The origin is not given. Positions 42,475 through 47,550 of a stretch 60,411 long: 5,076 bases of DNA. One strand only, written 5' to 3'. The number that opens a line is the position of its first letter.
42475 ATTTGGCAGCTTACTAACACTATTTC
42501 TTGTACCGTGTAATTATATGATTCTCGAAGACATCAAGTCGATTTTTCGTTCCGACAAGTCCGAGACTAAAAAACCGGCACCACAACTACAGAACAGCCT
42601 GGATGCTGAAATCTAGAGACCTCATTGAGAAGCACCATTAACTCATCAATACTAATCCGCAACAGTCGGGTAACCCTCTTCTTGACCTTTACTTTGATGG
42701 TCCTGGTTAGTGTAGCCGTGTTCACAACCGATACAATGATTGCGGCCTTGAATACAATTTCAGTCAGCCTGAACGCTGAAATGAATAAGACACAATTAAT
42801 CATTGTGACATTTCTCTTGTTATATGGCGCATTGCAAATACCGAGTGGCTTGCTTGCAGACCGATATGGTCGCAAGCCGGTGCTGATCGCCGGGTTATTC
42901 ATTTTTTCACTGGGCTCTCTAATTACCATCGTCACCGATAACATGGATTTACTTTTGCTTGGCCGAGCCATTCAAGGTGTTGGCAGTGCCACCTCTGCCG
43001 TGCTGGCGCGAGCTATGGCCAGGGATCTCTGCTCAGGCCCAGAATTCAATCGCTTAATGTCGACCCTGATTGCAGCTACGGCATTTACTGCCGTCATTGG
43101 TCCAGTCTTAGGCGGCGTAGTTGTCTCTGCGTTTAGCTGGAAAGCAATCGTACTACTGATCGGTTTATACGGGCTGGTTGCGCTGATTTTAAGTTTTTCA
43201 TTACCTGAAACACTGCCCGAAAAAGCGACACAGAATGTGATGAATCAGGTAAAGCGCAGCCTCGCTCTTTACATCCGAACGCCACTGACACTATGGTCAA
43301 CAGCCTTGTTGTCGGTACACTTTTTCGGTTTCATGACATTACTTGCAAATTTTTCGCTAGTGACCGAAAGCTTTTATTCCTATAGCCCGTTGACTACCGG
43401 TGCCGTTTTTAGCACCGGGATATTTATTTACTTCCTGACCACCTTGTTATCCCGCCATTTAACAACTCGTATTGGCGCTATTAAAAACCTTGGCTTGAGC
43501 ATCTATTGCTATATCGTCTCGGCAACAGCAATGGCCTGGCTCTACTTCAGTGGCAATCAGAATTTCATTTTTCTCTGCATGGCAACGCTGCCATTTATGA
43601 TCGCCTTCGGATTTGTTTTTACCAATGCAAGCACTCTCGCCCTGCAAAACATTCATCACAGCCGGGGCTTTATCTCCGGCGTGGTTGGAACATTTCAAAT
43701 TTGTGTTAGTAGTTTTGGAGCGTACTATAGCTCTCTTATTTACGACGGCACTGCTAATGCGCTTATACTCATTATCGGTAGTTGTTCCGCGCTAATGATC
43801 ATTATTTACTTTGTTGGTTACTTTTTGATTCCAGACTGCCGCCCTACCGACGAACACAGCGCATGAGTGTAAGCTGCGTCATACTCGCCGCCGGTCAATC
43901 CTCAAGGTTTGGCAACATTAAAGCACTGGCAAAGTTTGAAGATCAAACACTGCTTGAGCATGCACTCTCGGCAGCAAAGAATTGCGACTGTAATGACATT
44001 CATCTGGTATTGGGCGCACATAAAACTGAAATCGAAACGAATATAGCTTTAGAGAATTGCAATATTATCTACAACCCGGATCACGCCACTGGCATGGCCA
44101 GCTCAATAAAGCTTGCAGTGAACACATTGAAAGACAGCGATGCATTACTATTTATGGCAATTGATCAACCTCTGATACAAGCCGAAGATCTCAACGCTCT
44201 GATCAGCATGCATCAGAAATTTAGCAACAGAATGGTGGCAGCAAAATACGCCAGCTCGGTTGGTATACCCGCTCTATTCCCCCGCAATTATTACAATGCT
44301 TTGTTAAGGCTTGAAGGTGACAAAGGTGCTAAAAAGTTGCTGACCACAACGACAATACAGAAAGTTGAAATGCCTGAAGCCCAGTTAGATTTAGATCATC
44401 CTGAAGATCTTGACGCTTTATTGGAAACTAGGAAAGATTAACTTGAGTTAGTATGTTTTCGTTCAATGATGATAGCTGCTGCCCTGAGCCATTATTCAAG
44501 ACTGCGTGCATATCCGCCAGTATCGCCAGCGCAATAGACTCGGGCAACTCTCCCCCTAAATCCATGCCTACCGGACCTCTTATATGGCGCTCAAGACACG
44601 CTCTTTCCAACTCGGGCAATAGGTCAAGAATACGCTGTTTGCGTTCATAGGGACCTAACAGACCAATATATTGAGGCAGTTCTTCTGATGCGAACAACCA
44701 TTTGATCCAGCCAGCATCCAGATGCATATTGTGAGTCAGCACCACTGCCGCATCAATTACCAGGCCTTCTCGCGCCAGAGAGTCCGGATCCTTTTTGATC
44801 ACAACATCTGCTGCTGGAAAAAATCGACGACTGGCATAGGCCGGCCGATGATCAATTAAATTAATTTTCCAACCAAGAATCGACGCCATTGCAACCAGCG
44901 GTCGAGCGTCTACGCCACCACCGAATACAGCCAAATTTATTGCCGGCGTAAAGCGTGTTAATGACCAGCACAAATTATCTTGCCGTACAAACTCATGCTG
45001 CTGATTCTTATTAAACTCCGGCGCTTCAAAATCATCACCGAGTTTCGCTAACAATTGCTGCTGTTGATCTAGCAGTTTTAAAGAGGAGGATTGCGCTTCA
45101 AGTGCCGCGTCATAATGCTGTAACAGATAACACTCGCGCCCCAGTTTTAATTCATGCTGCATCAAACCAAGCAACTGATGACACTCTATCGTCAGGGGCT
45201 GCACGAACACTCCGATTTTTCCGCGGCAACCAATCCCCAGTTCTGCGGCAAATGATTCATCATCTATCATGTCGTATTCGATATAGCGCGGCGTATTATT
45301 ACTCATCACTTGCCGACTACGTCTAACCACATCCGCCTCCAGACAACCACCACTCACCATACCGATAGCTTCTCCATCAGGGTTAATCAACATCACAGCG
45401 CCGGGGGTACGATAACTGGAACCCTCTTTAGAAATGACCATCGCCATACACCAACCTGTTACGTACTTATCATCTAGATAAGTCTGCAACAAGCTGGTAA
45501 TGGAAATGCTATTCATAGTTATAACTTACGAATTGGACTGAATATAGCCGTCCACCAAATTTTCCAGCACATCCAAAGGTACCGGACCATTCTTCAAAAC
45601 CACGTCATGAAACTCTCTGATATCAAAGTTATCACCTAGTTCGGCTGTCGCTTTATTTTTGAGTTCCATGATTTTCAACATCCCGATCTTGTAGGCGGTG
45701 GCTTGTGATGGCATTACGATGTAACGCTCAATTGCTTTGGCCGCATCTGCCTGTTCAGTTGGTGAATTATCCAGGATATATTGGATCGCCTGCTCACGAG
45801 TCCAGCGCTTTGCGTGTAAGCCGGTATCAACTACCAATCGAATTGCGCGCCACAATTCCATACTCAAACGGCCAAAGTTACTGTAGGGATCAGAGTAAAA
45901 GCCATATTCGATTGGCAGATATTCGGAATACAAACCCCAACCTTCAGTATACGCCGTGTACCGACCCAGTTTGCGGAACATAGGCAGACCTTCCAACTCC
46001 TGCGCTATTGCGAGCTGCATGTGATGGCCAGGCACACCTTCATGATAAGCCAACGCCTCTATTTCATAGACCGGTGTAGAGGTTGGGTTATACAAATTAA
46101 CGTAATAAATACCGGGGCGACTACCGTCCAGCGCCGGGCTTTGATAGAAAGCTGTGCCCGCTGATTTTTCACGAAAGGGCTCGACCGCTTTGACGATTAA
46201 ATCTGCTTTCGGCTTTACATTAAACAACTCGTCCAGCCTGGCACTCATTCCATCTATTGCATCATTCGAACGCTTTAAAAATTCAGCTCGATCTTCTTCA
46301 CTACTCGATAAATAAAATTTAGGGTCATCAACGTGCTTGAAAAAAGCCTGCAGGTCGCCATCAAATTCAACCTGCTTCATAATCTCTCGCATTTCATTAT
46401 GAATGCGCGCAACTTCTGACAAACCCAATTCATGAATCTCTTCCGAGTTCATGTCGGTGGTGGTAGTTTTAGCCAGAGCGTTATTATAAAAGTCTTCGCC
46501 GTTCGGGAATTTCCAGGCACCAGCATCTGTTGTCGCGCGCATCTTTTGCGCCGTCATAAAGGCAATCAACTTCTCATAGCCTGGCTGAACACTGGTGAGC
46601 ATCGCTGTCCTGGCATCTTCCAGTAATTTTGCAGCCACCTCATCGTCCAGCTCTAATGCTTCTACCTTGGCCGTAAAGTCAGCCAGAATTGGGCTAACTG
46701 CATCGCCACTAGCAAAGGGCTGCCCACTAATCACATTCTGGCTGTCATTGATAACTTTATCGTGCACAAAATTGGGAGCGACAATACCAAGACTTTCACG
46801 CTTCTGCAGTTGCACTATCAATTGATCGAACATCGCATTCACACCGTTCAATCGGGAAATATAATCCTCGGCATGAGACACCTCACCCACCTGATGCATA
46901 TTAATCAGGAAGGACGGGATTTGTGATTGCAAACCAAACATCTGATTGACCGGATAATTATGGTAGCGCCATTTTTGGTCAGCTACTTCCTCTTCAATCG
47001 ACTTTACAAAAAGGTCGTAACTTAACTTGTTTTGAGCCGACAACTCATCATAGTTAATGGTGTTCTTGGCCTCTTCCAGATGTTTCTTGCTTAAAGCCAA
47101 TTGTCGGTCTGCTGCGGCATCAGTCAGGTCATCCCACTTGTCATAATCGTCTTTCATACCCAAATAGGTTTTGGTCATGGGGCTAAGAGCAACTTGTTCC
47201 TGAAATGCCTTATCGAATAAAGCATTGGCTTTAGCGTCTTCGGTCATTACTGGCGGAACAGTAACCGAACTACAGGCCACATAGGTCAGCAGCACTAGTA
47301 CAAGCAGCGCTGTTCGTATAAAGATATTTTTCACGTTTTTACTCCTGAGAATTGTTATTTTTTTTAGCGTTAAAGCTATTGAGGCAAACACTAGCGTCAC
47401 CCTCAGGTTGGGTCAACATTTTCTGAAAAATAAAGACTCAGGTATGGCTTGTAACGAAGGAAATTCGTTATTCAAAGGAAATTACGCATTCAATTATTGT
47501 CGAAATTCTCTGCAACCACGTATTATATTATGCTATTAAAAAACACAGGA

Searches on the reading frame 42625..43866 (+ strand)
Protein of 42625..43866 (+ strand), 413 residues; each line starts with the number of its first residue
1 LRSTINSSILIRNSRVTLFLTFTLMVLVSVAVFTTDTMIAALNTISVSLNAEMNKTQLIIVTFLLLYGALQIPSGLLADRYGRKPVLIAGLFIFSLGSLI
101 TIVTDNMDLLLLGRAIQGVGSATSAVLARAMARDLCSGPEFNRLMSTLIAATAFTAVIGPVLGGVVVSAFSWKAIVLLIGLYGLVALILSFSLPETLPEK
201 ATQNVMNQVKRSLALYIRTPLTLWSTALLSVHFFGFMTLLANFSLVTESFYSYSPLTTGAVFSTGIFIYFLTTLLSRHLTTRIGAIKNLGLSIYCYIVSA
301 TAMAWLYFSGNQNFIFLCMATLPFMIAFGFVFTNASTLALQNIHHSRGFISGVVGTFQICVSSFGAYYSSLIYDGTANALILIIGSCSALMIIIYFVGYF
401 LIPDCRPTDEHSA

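Call 11: search_protein_families(library=pfam, proteins=[window:42625-43866:+], max_evalue=0.001)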
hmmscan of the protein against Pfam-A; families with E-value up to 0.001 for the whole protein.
window:42625-43866:+ (413 aa): 2 families
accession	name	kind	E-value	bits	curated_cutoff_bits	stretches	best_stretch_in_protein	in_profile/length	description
PF07690.21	MFS_1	-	1.8e-43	149.3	33.4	1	26-361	3-342/347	Major Facilitator Superfamily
PF00083.30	Sugar_tr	-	2.3e-08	33.8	22.3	1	71-196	63-194/452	Sugar (and other) transporter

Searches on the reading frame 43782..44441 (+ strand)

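Call 11: search_protein_families(library=pfam, proteins=[window:43782-44441:+], max_evalue=0.001)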
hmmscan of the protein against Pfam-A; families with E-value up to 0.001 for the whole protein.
window:43782-44441:+ (219 aa): 4 families
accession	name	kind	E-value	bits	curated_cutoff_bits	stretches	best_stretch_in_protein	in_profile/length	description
PF12804.13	NTP_transf_3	-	1.9e-35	122.9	27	1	32-188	1-155/160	MobA-like NTP transferase domain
PF02348.25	CTP_transf_3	-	1.4e-06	28.7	22.6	1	32-151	2-122/217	Cytidylyltransferase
PF01128.25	IspD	-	7.2e-06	26.3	27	1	31-152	2-125/221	2-C-methyl-D-erythritol 4-phosphate cytidylyltransferase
PF00483.29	NTP_transferase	-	4.8e-05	23.5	21.2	1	33-150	3-130/245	Nucleotidyl transferase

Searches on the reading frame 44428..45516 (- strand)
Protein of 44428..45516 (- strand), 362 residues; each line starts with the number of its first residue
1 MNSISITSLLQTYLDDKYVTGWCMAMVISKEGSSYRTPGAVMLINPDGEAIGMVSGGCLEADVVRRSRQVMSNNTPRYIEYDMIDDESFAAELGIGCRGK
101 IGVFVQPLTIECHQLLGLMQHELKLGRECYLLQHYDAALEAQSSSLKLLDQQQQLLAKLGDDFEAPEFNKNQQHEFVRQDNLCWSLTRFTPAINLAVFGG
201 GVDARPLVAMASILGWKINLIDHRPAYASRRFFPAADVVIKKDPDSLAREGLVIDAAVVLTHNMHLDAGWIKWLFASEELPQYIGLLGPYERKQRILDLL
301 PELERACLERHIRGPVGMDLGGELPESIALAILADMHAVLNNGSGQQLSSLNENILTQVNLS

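Call 11: search_protein_families(library=pfam, proteins=[window:44428-45516:-], max_evalue=0.001)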
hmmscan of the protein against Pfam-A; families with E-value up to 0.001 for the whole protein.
window:44428-45516:- (362 aa): 2 families
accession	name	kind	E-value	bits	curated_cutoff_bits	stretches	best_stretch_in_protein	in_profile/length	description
PF13478.12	XdhC_C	-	1.2e-26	94.1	29.7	1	195-336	1-125/125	XdhC Rossmann domain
PF02625.21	XdhC_CoxI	-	3e-20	72.3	24.3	1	22-82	8-68/68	XdhC and CoxI family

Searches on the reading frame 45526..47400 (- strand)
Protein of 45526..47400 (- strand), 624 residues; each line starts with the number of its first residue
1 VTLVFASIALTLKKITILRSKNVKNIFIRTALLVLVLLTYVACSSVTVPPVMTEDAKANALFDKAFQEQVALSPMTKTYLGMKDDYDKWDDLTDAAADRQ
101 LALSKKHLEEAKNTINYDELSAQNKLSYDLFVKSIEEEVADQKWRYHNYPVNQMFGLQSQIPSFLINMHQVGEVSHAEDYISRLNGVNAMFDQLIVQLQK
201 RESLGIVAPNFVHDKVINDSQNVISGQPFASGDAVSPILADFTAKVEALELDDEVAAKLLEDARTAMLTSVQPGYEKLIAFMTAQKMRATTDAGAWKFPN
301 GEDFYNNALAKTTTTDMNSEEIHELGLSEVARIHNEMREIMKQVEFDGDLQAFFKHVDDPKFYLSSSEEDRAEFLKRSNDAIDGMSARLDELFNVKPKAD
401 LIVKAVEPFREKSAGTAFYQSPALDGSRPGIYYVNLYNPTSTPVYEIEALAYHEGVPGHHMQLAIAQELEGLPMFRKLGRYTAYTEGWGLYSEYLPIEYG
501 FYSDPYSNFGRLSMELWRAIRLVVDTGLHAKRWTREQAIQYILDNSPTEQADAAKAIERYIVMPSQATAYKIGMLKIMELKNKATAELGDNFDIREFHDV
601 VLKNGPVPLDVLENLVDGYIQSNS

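Call 11: search_protein_families(library=pfam, proteins=[window:45526-47400:-], max_evalue=0.001)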
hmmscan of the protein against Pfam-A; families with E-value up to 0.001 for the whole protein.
window:45526-47400:- (624 aa): 1 family
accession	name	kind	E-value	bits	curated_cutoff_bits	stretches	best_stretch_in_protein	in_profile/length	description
PF05960.17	DUF885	-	1.4e-186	622.7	32.4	1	74-616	1-532/532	Bacterial protein of unknown function (DUF885)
